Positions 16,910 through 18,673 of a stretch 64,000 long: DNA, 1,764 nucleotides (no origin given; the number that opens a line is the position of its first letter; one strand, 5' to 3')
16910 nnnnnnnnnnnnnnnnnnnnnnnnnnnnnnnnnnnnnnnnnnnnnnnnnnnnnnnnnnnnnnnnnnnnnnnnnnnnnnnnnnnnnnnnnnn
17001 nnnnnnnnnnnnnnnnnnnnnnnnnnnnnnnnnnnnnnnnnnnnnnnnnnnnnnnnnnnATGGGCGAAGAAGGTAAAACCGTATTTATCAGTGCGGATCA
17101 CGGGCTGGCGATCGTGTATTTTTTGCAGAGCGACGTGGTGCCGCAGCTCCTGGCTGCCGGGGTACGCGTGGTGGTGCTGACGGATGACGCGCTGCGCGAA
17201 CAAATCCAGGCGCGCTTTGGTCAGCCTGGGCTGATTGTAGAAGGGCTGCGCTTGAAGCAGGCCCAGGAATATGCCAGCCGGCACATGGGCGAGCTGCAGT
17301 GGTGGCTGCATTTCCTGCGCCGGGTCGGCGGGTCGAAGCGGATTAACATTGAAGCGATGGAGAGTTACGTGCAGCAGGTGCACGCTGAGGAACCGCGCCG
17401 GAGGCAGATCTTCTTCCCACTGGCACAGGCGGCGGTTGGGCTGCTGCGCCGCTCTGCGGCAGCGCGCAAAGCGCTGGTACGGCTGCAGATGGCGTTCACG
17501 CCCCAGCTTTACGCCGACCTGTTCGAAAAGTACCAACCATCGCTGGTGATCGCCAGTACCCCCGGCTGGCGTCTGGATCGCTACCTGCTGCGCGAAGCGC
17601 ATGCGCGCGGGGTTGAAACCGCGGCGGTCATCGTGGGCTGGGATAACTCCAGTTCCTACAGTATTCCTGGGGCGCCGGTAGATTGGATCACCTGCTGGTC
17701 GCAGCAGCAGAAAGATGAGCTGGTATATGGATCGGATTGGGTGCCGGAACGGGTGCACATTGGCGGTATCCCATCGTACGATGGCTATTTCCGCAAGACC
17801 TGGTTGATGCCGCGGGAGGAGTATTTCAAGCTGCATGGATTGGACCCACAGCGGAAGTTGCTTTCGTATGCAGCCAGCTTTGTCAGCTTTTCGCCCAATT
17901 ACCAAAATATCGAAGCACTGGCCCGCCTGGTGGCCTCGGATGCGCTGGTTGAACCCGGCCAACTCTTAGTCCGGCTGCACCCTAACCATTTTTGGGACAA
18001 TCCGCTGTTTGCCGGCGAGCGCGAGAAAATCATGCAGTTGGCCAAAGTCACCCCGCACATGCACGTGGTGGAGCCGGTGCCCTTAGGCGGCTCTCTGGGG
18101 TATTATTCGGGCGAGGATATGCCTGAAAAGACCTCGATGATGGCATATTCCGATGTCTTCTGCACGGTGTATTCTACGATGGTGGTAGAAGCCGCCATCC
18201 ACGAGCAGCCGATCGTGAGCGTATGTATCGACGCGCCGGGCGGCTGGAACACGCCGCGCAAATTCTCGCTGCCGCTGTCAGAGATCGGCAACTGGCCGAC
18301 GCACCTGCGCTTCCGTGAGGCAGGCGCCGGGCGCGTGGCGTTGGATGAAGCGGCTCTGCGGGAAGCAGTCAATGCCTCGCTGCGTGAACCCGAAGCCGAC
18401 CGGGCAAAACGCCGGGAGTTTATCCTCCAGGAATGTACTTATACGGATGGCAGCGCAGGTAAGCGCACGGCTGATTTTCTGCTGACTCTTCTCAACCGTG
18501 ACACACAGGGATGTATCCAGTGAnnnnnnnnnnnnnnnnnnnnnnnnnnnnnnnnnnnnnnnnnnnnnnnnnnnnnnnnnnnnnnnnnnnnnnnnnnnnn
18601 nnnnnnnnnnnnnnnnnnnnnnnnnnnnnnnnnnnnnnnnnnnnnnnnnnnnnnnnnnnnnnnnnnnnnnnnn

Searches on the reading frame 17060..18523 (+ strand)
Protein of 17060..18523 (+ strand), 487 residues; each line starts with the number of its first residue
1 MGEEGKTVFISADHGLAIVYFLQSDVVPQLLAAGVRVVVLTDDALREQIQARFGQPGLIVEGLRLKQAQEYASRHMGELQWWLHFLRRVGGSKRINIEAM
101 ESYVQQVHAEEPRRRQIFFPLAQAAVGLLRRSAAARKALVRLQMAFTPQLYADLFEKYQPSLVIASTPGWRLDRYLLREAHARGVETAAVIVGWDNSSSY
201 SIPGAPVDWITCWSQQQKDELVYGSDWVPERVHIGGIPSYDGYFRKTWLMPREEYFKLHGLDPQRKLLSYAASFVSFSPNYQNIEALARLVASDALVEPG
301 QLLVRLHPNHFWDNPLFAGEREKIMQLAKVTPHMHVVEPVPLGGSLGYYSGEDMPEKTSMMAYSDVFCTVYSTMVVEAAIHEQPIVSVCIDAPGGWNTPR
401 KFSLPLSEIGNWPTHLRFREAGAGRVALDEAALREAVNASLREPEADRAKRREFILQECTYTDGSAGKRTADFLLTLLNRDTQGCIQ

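Call 6: search_protein_families(library=pfam, proteins=[window:17060-18523:+], max_evalue=1)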
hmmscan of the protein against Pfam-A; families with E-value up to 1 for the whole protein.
window:17060-18523:+ (487 aa): 1 family
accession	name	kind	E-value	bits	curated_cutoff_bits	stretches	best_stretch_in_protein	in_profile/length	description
PF04464.20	Glyphos_transf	-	0.0083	15.6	22.1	1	356-474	260-365/367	CDP-Glycerol:Poly(glycerophosphate) glycerophosphotransferase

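Call 7: search_protein_families(library=ncbifam, proteins=[window:17060-18523:+], max_evalue=1)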
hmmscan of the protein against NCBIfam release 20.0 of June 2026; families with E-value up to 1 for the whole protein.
window:17060-18523:+ (487 aa): 1 family
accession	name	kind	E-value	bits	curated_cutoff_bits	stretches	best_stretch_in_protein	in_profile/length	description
NF046086.1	BFO_1060_trans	domain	1.9e-09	37.2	200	1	152-274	40-170/365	BFO_1060 family glycosyltransferase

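Call 8: find_encoding_contigs(protein=window:17060-18523:+, flank=10000, max_places=4)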
Protein window:17060-18523:+ (487 aa): no gene with exactly this product is on record in the collection.

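Call 16: find_homologous_proteins(query=window:17060-18523:+)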
Query window:17060-18523:+ (487 aa): 3136 proteins with E <= 0.001 among 8000 candidates; the best 120 are listed.
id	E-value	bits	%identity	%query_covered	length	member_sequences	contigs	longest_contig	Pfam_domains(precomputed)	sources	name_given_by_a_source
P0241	0.0e+0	1120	100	100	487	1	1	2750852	-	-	-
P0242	8.7e-257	871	78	98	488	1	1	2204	-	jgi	jgi:hypothetical protein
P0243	6.5e-255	864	78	97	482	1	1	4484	-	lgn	-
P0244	3.1e-253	859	78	97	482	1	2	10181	-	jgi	jgi:hypothetical protein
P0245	1.7e-250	850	76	99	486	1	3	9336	-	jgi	jgi:hypothetical protein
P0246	6.9e-249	845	75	98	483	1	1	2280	-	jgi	jgi:hypothetical protein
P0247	7.3e-249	844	76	98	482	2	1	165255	-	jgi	jgi:hypothetical protein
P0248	2.7e-248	843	75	97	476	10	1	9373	-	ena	-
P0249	1.7e-247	840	75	98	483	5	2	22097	PF04464.21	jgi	jgi:hypothetical protein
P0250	2.9e-247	839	76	97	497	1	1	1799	-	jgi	jgi:hypothetical protein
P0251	1.1e-246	837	75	98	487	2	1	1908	-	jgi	jgi:hypothetical protein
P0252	2.1e-246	836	75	97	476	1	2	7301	PF04464.21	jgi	jgi:hypothetical protein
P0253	5.0e-246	835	75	98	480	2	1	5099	-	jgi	jgi:hypothetical protein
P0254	2.9e-244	829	75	97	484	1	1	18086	PF04464.21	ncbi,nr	ncbi:MAG: hypothetical protein JW726_01470 [Anaerolineales bacterium]|nr:hypothetical protein [Anaer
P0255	4.5e-244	829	74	97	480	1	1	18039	-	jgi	jgi:hypothetical protein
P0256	8.2e-243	825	74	97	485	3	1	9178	PF04464.21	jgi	jgi:hypothetical protein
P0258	1.6e-242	824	73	98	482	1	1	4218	PF04464.21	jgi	jgi:hypothetical protein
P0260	1.8e-241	820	74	97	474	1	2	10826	PF04464.21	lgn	-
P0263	7.1e-241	818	73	97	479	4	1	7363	PF04464.21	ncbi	-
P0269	3.7e-240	816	74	97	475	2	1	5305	PF04464.21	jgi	jgi:hypothetical protein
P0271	7.6e-240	815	73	98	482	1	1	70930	PF04464.21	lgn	-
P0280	3.7e-237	806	74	97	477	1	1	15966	PF04464.21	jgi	jgi:hypothetical protein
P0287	3.9e-236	803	72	97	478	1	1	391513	PF04464.21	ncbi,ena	-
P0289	8.2e-236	801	72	98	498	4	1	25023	PF04464.21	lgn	-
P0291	1.6e-235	801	72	97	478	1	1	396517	PF04464.21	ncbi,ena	-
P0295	4.4e-235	799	73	97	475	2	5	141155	PF04464.21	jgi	jgi:hypothetical protein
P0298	1.5e-234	797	72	97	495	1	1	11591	PF04464.21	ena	-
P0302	4.3e-234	796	72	98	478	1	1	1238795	PF04464.21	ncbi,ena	-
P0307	1.1e-233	794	72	98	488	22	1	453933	PF04464.21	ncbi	-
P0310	2.8e-233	793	72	97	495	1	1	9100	PF04464.21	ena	-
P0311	3.2e-233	793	71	97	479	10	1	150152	PF04464.21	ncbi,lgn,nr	ncbi:MAG: hypothetical protein HPY59_07250 [Anaerolineae bacterium]|nr:hypothetical protein [Anaerol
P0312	3.3e-233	793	71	97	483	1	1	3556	PF04464.21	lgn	-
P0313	3.5e-233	793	71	97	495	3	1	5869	PF04464.21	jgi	jgi:hypothetical protein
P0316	6.4e-233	792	71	97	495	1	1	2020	PF04464.21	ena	-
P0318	2.5e-232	790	71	98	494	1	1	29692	PF04464.21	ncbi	-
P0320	3.2e-232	790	71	98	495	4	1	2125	PF04464.21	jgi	jgi:CDP-glycerol glycerophosphotransferase (TagB/SpsB family)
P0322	4.9e-232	789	71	98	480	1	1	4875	PF04464.21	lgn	-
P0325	1.7e-231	787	71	98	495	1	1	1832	PF04464.21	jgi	jgi:hypothetical protein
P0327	2.7e-231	787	71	97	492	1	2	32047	PF04464.21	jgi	jgi:CDP-glycerol glycerophosphotransferase (TagB/SpsB family)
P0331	5.2e-231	786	71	97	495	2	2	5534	PF04464.21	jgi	jgi:CDP-Glycerol:Poly(glycerophosphate) glycerophosphotransferase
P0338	8.7e-231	785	70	98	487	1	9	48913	PF04464.21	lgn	-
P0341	1.1e-230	785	70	97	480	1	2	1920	PF04464.21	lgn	-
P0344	1.2e-230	784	71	98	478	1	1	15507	PF04464.21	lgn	-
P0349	1.7e-230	784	70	99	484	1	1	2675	PF04464.21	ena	-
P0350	2.0e-230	784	70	99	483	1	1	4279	PF04464.21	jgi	jgi:hypothetical protein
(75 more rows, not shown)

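Call 25: search_solved_structures(query=A3, max_evalue=10, show_alignments=2)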
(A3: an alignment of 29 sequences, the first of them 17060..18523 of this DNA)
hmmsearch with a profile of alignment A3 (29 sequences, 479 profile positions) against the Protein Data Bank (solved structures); distinct sequences matched with E-value up to 10: 1.
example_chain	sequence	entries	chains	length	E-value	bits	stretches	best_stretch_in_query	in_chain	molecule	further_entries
2ej5_A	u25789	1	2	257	0.57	12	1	318-393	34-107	Enoyl-CoA hydratase subunit II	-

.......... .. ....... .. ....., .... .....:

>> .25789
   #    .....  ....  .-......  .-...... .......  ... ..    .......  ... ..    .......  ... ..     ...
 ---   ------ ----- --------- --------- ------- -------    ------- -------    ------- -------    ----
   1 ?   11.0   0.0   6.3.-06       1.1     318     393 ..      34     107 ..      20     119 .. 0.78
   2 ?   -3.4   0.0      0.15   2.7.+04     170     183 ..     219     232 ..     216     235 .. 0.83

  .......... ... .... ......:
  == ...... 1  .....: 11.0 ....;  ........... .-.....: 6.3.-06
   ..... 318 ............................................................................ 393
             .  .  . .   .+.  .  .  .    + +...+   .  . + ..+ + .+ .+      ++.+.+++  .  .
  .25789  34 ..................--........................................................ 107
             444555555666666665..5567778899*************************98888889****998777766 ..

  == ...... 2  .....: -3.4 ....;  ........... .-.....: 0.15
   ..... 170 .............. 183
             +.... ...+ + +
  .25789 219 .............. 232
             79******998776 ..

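Call 39: search_protein_representatives(alignment_id=A3)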
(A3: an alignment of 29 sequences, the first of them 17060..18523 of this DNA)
Query: 29 sequences, 479 profile positions. Proteins with E-value up to 0.001 (for the whole library): 3239; up to 1e-10: 1648; up to 1e-30: 371. The best 150 are listed.
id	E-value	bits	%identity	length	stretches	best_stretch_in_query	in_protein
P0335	4.8e-280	945.6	-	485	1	3-478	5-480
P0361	4.2e-173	592.9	-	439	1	14-361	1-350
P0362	1.0e-158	545.4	-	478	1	4-477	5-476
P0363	9.0e-155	532.4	-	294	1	187-477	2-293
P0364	8.0e-130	450.2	-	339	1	2-284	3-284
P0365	1.1e-127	443.1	-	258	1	221-476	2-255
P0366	2.6e-120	418.8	-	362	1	1-326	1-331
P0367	4.0e-120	418.2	-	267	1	185-398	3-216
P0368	1.0e-117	410.3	-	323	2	152-278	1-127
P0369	2.6e-115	402.3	-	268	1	4-251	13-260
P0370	7.8e-115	400.7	-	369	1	100-390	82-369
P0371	8.4e-113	394.0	-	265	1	98-358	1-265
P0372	1.9e-112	392.8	-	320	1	49-287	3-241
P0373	4.7e-108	378.4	-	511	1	3-477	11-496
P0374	2.8e-106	372.5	-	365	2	126-330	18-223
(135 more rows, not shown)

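Call 41: predict_structure(alignment_id=A5)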
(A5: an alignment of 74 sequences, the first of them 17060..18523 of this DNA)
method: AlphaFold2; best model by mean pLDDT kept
length: 487 residues; sequences in the alignment: 74
mean_pLDDT: 90.6   pTM: 0.89
mean pLDDT of the five models: 90.6, 88.6, 88.5, 87.7, 85.1
residues with pLDDT >= 90: 347; 70-90: 118; 50-70: 14; < 50: 8
segments of 3 or more residues with pLDDT < 50: 1-3, 483-487
pLDDT, mean of each block of 10 residues (from residue 1): 75 83 92 97 91 94 93 94 93 85 91 92 96 95 95 98 89 92 95 65 91 90 91 90 89 97 98 90 97 95 95 92 97 93 76 79 97 88 96 89 90 89 96 98 97 92 93 94 41
secondary structure, 60 per line:
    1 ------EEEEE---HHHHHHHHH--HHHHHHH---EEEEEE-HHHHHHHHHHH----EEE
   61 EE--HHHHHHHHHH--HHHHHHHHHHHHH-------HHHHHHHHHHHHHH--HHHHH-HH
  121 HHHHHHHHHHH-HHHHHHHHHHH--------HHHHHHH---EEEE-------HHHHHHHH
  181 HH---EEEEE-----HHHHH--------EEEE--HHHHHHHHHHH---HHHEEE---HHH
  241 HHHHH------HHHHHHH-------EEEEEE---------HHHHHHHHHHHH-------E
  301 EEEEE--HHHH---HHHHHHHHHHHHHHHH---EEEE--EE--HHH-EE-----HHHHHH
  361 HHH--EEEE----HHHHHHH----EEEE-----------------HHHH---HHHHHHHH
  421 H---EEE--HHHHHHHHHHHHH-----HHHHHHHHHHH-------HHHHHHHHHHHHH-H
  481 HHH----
elements in order: E7-11 H15-23 H26-32 E36-41 H43-53 E58-62 H65-74 H77-89 H97-110 H113-117 H119-131 H133-143 H152-158 E162-165 H173-182 E186-190 H196-200 E209-212 H215-225 E232-234 H238-245 H252-258 E266-271 H281-292 E300-305 H308-311 H315-330 E334-337 H355-363 E366-369 H374-380 E385-388 H406-409 H413-421 E425-427 H430-442 H448-458 H466-478 H480-483

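Call 44: fold_search(model_id=the predicted structure, library=pdb)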
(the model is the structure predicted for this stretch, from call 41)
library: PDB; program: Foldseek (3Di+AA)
matches with E <= 10: 1622; with E <= 0.001: 325
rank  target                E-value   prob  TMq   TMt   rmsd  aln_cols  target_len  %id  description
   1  3c4q_A                1.7e-11  1.00  0.50  0.60   9.6       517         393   11  Structure of the retaining glycosyltransferase MshA : The first step in mycothiol biosynthesis. Organism : Corynebacte (released 2008-04-01)
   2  3c4q_B                1.8e-11  1.00  0.49  0.59  10.0       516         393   11  Structure of the retaining glycosyltransferase MshA : The first step in mycothiol biosynthesis. Organism : Corynebacte (released 2008-04-01)
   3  3dzc_A                5.1e-11  1.00  0.52  0.66   7.4       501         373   14  2.35 Angstrom resolution structure of WecB (VC0917), a UDP-N-acetylglucosamine 2-epimerase from Vibrio cholerae. (released 2008-08-12)
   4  3ia7_A                6.0e-11  1.00  0.48  0.56   8.0       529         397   14  Crystal Structure of CalG4, the Calicheamicin Glycosyltransferase (released 2010-06-02)
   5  6tvp_B                6.0e-11  1.00  0.41  0.49  10.8       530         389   13  Structure of Mycobacterium smegmatis alpha-maltose-1-phosphate synthase GlgM (released 2020-04-22)
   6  3c48_A                1.3e-10  1.00  0.32  0.37  16.3       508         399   12  Structure of the retaining glycosyltransferase MshA: The first step in mycothiol biosynthesis. Organism: Corynebacteri (released 2008-03-25)
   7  3mbo_C                1.6e-10  1.00  0.47  0.59   9.8       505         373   10  Crystal Structure of the Glycosyltransferase BaBshA bound with UDP and L-malate (released 2010-09-29)
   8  1f6d_C                1.7e-10  1.00  0.53  0.68   6.6       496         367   12  THE STRUCTURE OF UDP-N-ACETYLGLUCOSAMINE 2-EPIMERASE FROM E. COLI. (released 2000-12-13)
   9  3beo_A                2.4e-10  1.00  0.52  0.66   8.0       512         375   13  A Structural Basis for the allosteric regulation of non-hydrolyzing UDP-GlcNAc 2-epimerases (released 2008-02-19)
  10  7mi0                  2.8e-10  1.00  0.51  0.63   7.7       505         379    9  Crystal Structure of Glycosyltransferase from Rickettsia africae ESF-5 (released 2021-04-28)
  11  3c48_B                3.5e-10  1.00  0.32  0.38  15.8       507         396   12  Structure of the retaining glycosyltransferase MshA: The first step in mycothiol biosynthesis. Organism: Corynebacteri (released 2008-03-25)
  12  6vlc_B                4.4e-10  1.00  0.51  0.65   8.1       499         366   13  Crystal structure of UDP-GlcNAc 2-epimerase from Neisseria meningitidis bound to UDP-GlcNAc (released 2020-11-11)
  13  7yp3_A                4.9e-10  1.00  0.45  0.52   8.8       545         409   13  Crystal structure of elaiophylin glycosyltransferase in complex with elaiophylin (released 2022-11-02)
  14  7vz6_E                6.1e-10  1.00  0.54  0.69   6.4       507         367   14  The crystal structure of Non-hydrolyzing UDPGlcNAc 2-epimerase in complex with UDP-glucose (released 2022-11-16)
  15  3ia7_B                6.1e-10  1.00  0.49  0.59   7.6       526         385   12  Crystal Structure of CalG4, the Calicheamicin Glycosyltransferase (released 2010-06-02)
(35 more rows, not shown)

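Call 54: find_related_loci(query=A3, collection=genome_contigs, flank=10000)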
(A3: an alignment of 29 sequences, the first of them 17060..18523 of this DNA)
Query A3 (487 aa) in genome_contigs; peptide patterns used: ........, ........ (x = any residue, [..] = any of these).
561 stretches matched a pattern; 543 encode a relative of the query (tblastn E <= 1e-3); the best 80 are kept; 80 distinct loci.
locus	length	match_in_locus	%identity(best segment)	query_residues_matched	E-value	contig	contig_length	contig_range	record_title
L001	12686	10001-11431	76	6-482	0e+0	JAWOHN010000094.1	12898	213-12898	MAG: Anaerolineales bacterium isolate CWP4-3.bin.157 k191_2028595, whole genome shotgun sequence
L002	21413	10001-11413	76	6-476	0e+0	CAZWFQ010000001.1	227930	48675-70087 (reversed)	MAG TPA_asm: uncultured Anaerolineaceae bacterium isolate SRP192927_co7_404 genome assembly, contig: NODE_25_length_2279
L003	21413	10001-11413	75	6-476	0e+0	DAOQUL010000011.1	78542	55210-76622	MAG TPA_asm: Anaerolineales bacterium isolate AMR_MDS_1115 NODE_372_length_78542_cov_11.143642, whole genome shotgun seq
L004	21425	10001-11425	73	6-480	0e+0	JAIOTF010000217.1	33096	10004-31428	MAG: Anaerolineaceae bacterium isolate SMBSF63 bin_68_k127_1039482, whole genome shotgun sequence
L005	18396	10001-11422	72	6-479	0e+0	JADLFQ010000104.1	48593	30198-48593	MAG: Anaerolineaceae bacterium isolate SJ387 c_000001756417, whole genome shotgun sequence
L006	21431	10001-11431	70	4-480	0e+0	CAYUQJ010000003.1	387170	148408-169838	MAG TPA_asm: uncultured Leptolinea sp. isolate binchicken_co27_78 genome assembly, contig: NODE_17_length_387170_cov_57.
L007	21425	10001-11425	72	5-479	0e+0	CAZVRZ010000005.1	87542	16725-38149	MAG TPA_asm: uncultured Anaerolineaceae bacterium isolate SRP192927_co7_37 genome assembly, contig: NODE_302_length_8754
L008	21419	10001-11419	72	6-478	0e+0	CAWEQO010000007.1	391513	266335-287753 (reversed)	MAG: uncultured Chloroflexia bacterium isolate MFD01721.bin.2.179 genome assembly, contig: contig_17949, whole genome sh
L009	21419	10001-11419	71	8-480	0e+0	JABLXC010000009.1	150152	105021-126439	MAG: Anaerolineae bacterium isolate Ch132 contig9, whole genome shotgun sequence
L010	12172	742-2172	70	4-480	0e+0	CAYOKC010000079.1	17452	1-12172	MAG TPA_asm: uncultured Leptolinea sp. isolate SRP294416_co1_135 genome assembly, contig: NODE_6537_length_17452_cov_4.8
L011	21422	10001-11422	71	6-479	0e+0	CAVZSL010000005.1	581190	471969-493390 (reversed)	MAG: uncultured Chloroflexia bacterium isolate MFD00709.bin.2.114 genome assembly, contig: contig_29496, whole genome sh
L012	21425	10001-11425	72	6-480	0e+0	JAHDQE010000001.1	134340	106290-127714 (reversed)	MAG: Ornatilinea sp. isolate SM3-B12.1 k141_56887, whole genome shotgun sequence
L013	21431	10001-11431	69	4-480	0e+0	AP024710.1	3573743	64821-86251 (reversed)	Leptolinea sp. HRD-7 DNA, complete genome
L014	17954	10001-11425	70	6-480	0e+0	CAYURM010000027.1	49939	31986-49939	MAG TPA_asm: uncultured Anaerolineaceae bacterium isolate SRP241326_co4_46 genome assembly, contig: NODE_1094_length_499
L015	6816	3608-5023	72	4-475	0e+0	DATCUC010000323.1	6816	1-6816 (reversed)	MAG TPA_asm: Anaerolineaceae bacterium isolate SMAG_U7347 k141_79578, whole genome shotgun sequence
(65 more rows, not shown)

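Call 65: search_protein_families(library=ncbifam, alignment_id=A6, max_evalue=0.001)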
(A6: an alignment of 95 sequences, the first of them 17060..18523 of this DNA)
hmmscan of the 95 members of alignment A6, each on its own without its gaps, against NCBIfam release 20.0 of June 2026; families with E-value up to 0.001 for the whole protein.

A. member 1, window:17060-18523:+ (487 aa): 1 family
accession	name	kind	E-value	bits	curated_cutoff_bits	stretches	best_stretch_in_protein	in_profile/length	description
NF046086.1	BFO_1060_trans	domain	1.9e-09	37.2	200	1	152-274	40-170/365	BFO_1060 family glycosyltransferase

B. families by the number of members that match (of 95 scanned): 9 families
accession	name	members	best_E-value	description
NF046086.1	BFO_1060_trans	90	6.2e-22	BFO_1060 family glycosyltransferase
TIGR04396.2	surf_polysacc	21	5.1e-09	surface carbohydrate biosynthesis protein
NF041711.1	TagprimaseTarB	7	5.5e-05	teichoic acid glycerol-phosphate primase TarB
NF041712.1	techglyph_taseTarF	3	2.9e-06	teichoic acid glycerol-phosphate transferase TarF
TIGR02149.1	glgA_Coryne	2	0.00037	glycogen synthase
TIGR00236.1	wecB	2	0.00075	non-hydrolyzing UDP-N-acetylglucosamine 2-epimerase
NF010135.0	PRK13609.1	2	0.00075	diglucosyl diacylglycerol synthase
TIGR03568.1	NeuC_NnaA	1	0.00041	UDP-N-acetylglucosamine 2-epimerase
NF041713.1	Tar_polymTarL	1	0.00081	teichoic acid ribitol-phosphate polymerase TarL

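Call 66: search_protein_families(library=pfam, alignment_id=A6, max_evalue=0.001)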
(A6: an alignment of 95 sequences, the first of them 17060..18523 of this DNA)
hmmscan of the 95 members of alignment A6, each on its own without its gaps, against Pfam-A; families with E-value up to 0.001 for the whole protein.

A. member 1, window:17060-18523:+ (487 aa): 0 families

B. families by the number of members that match (of 95 scanned): 5 families
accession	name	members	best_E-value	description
PF04464.20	Glyphos_transf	45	9.1e-16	CDP-Glycerol:Poly(glycerophosphate) glycerophosphotransferase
PF13439.12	Glyco_transf_4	16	1.6e-05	Glycosyltransferase Family 4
PF13579.12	Glyco_trans_4_4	3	7.6e-05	Glycosyl transferase 4-like domain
PF04007.18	DUF354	1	8.1e-05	Protein of unknown function (DUF354)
PF02350.25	Epimerase_2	1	0.00027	UDP-N-acetylglucosamine 2-epimerase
